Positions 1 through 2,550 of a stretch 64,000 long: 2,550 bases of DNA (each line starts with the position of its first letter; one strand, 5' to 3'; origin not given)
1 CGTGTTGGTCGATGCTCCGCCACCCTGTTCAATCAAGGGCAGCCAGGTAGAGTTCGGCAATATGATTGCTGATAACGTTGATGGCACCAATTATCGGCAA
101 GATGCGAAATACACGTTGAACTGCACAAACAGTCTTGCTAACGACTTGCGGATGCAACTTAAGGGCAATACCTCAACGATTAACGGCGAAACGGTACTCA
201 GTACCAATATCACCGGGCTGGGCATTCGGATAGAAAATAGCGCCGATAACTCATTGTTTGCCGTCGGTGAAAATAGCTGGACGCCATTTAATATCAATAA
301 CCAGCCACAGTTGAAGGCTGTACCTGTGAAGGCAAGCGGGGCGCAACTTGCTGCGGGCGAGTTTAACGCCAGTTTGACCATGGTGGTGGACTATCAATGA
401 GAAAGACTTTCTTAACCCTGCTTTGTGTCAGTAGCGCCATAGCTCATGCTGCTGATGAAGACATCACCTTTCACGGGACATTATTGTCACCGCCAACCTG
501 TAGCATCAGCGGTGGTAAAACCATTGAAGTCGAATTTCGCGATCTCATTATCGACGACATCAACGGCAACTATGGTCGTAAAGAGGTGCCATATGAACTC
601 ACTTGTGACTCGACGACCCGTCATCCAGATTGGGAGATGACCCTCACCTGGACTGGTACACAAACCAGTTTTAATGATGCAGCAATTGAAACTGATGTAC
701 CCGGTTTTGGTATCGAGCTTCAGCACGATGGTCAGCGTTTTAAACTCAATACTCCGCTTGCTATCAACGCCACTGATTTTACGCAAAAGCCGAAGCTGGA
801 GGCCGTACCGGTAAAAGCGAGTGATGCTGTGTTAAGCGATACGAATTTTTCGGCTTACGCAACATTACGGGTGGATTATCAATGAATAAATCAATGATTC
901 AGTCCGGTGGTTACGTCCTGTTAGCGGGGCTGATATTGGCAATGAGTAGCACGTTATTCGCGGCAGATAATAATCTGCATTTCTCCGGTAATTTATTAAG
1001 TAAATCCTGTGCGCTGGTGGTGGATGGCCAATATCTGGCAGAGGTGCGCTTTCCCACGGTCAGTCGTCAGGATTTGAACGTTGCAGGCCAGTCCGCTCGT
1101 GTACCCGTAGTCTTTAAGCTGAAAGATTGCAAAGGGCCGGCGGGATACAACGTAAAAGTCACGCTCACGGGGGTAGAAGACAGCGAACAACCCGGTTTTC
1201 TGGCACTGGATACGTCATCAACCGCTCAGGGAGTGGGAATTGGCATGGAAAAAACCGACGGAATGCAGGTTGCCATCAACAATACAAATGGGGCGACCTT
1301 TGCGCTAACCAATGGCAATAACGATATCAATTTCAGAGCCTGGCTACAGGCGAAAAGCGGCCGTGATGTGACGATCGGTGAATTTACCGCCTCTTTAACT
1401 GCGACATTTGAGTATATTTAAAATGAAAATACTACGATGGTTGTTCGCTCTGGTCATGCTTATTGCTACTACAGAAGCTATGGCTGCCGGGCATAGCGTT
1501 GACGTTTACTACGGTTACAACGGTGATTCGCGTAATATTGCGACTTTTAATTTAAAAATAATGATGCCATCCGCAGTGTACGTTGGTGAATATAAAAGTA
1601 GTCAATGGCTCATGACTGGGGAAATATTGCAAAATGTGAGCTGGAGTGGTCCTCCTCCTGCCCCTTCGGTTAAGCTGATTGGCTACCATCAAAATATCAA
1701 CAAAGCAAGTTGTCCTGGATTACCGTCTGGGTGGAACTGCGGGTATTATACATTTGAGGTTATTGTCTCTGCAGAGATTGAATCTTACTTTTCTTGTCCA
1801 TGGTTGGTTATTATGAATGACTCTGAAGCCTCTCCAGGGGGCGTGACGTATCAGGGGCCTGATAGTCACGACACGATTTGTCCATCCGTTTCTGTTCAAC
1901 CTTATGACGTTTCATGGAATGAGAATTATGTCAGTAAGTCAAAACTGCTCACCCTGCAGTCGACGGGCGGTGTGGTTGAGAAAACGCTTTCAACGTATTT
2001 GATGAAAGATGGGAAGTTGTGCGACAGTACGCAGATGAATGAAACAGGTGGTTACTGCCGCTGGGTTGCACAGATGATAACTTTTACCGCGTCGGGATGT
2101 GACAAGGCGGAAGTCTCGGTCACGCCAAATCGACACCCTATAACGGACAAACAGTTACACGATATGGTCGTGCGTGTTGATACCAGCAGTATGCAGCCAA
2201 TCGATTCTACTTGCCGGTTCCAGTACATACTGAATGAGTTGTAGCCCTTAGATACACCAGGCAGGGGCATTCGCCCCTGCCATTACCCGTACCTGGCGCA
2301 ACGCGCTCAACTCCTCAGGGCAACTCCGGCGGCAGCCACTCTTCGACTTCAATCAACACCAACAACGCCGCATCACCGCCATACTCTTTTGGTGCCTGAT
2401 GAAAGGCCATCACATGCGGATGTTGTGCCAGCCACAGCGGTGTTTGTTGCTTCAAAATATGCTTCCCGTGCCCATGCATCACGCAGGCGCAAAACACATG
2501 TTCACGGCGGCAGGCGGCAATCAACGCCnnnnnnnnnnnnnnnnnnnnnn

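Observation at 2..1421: Three tandem, tightly overlapping fimbrial-subunit paralogues (yfcR-yfcQ-yfcP)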

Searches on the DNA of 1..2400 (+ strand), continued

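Call 50: get_annotated_region(hit=H56, flank=1200)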
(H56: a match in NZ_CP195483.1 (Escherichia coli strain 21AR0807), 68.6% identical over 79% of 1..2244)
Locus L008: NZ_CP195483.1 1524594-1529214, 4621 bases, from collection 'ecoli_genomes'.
description: Escherichia coli strain 21AR0807 chromosome, complete genome
organism: Escherichia coli strain 21AR0807 (NCBI taxid 562)
replicon: chromosome; assembly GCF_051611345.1
host: Homo sapiens; source: Screen: rectum; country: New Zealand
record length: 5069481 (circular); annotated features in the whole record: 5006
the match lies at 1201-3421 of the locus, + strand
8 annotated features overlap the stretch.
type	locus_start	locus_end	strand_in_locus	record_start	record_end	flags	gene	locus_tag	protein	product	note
CDS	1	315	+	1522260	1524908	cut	-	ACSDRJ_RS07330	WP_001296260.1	fimbrial biogenesis outer membrane usher protein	-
CDS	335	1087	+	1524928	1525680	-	-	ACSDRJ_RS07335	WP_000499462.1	fimbria/pilus periplasmic chaperone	-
CDS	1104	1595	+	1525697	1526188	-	-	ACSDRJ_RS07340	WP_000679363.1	fimbrial protein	-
CDS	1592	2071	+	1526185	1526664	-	-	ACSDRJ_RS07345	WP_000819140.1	fimbrial protein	-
CDS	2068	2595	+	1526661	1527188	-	-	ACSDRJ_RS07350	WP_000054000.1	fimbrial protein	-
CDS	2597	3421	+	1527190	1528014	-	-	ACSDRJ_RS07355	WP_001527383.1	StfH/YfcO family fimbrial adhesin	-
CDS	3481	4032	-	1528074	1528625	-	smrB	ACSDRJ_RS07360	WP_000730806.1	endonuclease SmrB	-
CDS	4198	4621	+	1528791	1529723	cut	prmB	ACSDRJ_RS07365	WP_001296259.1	50S ribosomal protein L3 N(5)-glutamine methyltransferase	-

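Call 51: get_annotated_region(hit=H61, flank=1500)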
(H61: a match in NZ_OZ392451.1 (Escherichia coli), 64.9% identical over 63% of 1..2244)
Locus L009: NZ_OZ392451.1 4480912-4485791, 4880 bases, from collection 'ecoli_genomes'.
description: Escherichia coli isolate CB6886 chromosome 5
organism: Escherichia coli (NCBI taxid 562)
replicon: chromosome; assembly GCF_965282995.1
host: Homo sapiens; source: Homo sapiens; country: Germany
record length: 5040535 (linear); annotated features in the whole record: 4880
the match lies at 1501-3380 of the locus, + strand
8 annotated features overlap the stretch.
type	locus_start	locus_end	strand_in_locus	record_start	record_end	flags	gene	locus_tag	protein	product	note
CDS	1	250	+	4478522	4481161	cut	-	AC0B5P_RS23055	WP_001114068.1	fimbrial biogenesis outer membrane usher protein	-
CDS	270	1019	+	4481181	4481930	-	-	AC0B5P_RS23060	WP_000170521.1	fimbria/pilus periplasmic chaperone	-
CDS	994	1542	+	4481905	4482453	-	-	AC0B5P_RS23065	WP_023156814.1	fimbrial protein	-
CDS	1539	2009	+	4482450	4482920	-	-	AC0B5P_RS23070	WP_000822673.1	fimbrial protein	-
CDS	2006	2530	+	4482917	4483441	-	-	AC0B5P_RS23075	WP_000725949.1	fimbrial protein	-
CDS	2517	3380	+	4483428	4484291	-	-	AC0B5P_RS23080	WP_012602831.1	StfH/YfcO family fimbrial adhesin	-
CDS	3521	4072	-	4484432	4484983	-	smrB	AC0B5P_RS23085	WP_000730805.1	endonuclease SmrB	-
CDS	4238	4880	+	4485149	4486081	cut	prmB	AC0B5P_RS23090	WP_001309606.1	50S ribosomal protein L3 N(5)-glutamine methyltransferase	-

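Call 52: get_annotated_region(hit=H64, flank=2500)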
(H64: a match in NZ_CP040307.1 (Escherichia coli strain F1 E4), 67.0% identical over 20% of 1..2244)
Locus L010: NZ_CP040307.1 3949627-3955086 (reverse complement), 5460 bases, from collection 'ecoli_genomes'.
description: Escherichia coli strain F1 E4 chromosome, complete genome
organism: Escherichia coli strain F1 E4 (NCBI taxid 562)
replicon: chromosome; assembly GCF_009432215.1
host: -; source: cattle; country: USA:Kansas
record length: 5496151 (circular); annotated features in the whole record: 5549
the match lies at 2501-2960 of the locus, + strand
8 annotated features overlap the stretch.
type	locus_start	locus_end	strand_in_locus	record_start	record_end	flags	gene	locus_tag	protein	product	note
CDS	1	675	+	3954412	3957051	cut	-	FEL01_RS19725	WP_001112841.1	fimbrial biogenesis outer membrane usher protein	-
CDS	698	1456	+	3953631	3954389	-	-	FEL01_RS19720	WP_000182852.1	fimbria/pilus periplasmic chaperone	-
CDS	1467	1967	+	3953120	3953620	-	-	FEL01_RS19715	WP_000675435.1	fimbrial protein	-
CDS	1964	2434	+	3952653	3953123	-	-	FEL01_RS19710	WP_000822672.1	fimbrial protein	-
CDS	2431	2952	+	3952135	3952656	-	-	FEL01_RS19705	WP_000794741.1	fimbrial protein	-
CDS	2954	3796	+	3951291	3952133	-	-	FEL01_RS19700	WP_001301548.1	StfH/YfcO family fimbrial adhesin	-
CDS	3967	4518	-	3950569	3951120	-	smrB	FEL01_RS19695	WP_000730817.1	endonuclease SmrB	-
CDS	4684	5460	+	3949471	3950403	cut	prmB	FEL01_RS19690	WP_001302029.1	50S ribosomal protein L3 N(5)-glutamine methyltransferase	-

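Call 53: get_annotated_region(hit=H66, flank=2500)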
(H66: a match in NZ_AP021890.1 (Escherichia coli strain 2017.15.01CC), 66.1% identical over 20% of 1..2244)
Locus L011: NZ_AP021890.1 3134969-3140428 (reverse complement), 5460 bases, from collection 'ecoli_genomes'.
description: Escherichia coli strain 2017.15.01CC chromosome, complete genome
organism: Escherichia coli strain 2017.15.01CC (NCBI taxid 562)
replicon: chromosome; assembly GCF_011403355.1
host: Homo sapiens; source: -; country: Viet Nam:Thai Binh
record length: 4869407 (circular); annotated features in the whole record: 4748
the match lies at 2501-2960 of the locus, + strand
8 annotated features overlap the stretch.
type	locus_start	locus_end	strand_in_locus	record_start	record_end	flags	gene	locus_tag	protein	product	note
CDS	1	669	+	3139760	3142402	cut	yfcU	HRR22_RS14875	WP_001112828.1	fimbrial usher protein YfcU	-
CDS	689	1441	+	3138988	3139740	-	yfcS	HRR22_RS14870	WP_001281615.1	fimbria/pilus periplasmic chaperone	-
CDS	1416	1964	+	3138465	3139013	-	-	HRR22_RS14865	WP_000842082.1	fimbrial protein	-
CDS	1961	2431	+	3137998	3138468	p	-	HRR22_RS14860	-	fimbrial protein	internal stop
CDS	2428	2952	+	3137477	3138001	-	-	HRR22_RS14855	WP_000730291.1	fimbrial protein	-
CDS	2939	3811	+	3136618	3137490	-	-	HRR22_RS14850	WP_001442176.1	StfH/YfcO family fimbrial adhesin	-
CDS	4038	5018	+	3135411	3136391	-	-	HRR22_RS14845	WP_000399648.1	IS110-like element IS621 family transposase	-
CDS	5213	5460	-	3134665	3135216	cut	smrB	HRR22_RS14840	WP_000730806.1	endonuclease SmrB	-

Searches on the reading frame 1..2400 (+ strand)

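Call 15: profile_search(protein=L001:8888-9397:+)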
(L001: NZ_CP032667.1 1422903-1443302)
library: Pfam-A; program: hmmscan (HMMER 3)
A. the first sequence (170 residues): domains with independent E <= 10: 2; with E <= 0.001: 2
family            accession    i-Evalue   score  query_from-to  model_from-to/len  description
Fimbrial          PF00419.26    4.9e-19    69.5      42-170         8-151/151  Fimbrial protein
MrkDrd            PF22003.2     0.00042    20.6      70-122        28-80/142  MrkD-like receptor binding domain

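Call 92: search_solved_structures(query=L001:8888-9397:+, max_evalue=0.01)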
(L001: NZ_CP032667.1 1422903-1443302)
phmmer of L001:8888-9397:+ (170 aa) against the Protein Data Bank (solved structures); distinct sequences matched with E-value up to 0.01: 2.
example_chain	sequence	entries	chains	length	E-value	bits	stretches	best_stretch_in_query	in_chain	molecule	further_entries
7lhi_F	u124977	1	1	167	9.8e-05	25.7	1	44-136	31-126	Fimbrial protein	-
2w07_B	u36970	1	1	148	0.00016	25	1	45-136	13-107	MINOR PILIN SUBUNIT PAPF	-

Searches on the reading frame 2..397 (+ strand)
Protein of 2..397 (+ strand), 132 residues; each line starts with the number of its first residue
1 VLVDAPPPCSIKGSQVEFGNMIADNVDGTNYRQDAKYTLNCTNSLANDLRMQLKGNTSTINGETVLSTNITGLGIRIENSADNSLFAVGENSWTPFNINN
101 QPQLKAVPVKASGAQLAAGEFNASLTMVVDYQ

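Call 8: search_protein_families(proteins=[window:2-397:+], library=ncbifam, max_evalue=0.01)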
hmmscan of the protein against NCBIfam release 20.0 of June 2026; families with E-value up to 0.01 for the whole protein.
window:2-397:+ (132 aa): 7 families
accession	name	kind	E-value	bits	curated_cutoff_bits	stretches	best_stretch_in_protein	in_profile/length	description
NF011814.0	PRK15286.1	equivalog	2.4e-38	131.3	264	1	2-132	38-170/170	putative minor fimbrial subunit StfE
NF011806.0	PRK15275.1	equivalog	8.2e-35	120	250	1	2-132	36-168/168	putative fimbrial protein SteD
NF011815.0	PRK15287.1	equivalog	6.1e-21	74.8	253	1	5-132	30-158/158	fimbrial minor subunit StfF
NF011807.0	PRK15276.1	equivalog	5e-18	65.6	252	1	5-132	28-156/156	putative fimbrial subunit SteE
NF011746.1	PRK15199.1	equivalog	4.8e-05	22.8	472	1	33-132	234-335/335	type 1 fimbria D-mannose specific adhesin FimH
NF011792.0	PRK15260.1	equivalog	0.00045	20.1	264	1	15-132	53-178/178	fimbrial protein SteF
NF011817.0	PRK15289.1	equivalog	0.0077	16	203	1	55-132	111-189/190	chaperone-usher fimbrial major subunit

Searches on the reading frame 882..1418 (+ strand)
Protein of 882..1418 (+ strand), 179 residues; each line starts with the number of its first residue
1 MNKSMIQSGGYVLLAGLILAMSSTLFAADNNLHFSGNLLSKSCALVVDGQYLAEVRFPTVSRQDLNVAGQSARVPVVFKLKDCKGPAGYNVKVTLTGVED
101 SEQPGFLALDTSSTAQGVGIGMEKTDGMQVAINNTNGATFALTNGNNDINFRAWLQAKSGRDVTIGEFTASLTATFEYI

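Call 8: search_protein_families(proteins=[window:882-1418:+], library=ncbifam, max_evalue=0.01)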
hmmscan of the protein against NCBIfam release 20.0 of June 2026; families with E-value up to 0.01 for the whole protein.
window:882-1418:+ (179 aa): 17 families
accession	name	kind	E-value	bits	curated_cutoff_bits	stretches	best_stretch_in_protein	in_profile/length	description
NF011792.0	PRK15260.1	equivalog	6.5e-44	149.9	264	1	5-178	4-177/178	fimbrial protein SteF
NF011816.0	PRK15288.1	equivalog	7e-43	146.3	253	1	6-179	8-176/176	putative minor fimbrial subunit StfG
NF052362.1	FimF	equivalog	2.2e-16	59.9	200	1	12-178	6-174/175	type 1 fimbrial adaptor subunit FimF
NF052361.1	FimI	equivalog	7.2e-14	51.8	300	1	13-170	12-170/179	type 1 fimbrial minor subunit FimI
NF011756.0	PRK15209.1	equivalog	4e-13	49.2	221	1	17-166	9-161/174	long polar fimbrial major subunit LpfA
NF007402.0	PRK09934.1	equivalog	1.1e-10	41.6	168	1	12-158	12-151/171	fimbria assembly protein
NF011741.1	PRK15194.1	equivalog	4.8e-10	39.7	140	1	13-167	15-173/185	type 1 fimbrial major subunit FimA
NF011738.0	PRK15191.1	equivalog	6.7e-09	35.8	238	1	16-176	10-169/172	fimbrial protein BcfF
NF011737.0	PRK15190.1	equivalog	1.6e-08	34.5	240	1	15-173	11-175/181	fimbrial protein BcfE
NF011757.0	PRK15210.1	equivalog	2.7e-08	34.2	241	1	32-179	37-194/194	fimbrial protein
NF011747.0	PRK15200.1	equivalog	1.6e-07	30.9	210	1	13-159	10-158/177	type 1 fimbrial protein subunit FimI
NF011817.0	PRK15289.1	equivalog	2.8e-07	30.5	203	1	4-156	4-167/190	chaperone-usher fimbrial major subunit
NF007276.0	PRK09733.1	equivalog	3.5e-07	30.2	189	1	13-177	9-181/183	fimbrial-like protein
NF011734.0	PRK15187.1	equivalog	7.1e-07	29.1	247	1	22-176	24-175/180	fimbrial protein BcfA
NF011821.1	PRK15293.1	equivalog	1e-06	28.6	300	1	15-178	16-184/185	fimbrial protein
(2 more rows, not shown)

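Call 14: profile_search(protein=window:882-1418:+)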
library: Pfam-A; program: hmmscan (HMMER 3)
A. the first sequence (179 residues): domains with independent E <= 10: 1; with E <= 0.001: 1
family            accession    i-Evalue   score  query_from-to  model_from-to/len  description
Fimbrial          PF00419.26    7.2e-20    72.2      33-178         2-150/151  Fimbrial protein

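Call 41: search_solved_structures(query=window:882-1418:+, max_evalue=0.001)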
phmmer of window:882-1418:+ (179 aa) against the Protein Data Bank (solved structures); distinct sequences matched with E-value up to 0.001: 14.
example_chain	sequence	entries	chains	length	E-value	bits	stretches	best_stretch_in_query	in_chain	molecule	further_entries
6e14_F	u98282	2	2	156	6.9e-10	42.2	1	27-178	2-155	Protein FimF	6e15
4j3o_F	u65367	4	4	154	3.2e-09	40.1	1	28-178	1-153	Protein FimF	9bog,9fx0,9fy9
2jmr_A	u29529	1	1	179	3.8e-09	39.8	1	28-178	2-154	fimF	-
3jwn_E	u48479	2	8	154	4.2e-09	39.7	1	28-178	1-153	Protein fimF | FimF protein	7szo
6swh_B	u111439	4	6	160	1.1e-08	38.3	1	29-170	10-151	Fimbrin-like protein FimI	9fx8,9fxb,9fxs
3bwu_F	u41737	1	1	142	1.8e-08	37.6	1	58-178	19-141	Protein fimF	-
7lhg_K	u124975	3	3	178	1.2e-07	35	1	7-177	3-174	Fimbrial adapter PapK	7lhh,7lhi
6erj_B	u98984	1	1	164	1.5e-07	34.6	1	27-176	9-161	Type-1 fimbrial protein, a chain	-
6erj_A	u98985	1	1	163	1.6e-07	34.5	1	28-176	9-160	Type-1 fimbrial protein, a chain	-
9iug_A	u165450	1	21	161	6.2e-07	32.6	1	30-167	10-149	FimA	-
1pdk_B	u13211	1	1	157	2.2e-06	30.8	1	32-177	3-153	PROTEIN (PROTEIN PAPK)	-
7b0w_I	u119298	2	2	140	3.5e-06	30.2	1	54-170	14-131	Fimbrin-like protein FimI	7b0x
5lp9_A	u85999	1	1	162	1.1e-05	28.6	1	27-166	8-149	Major type 1 subunit fimbrin (Pilin)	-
10ss_a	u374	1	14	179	3e-05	27.1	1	13-88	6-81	Ferrous iron transporter B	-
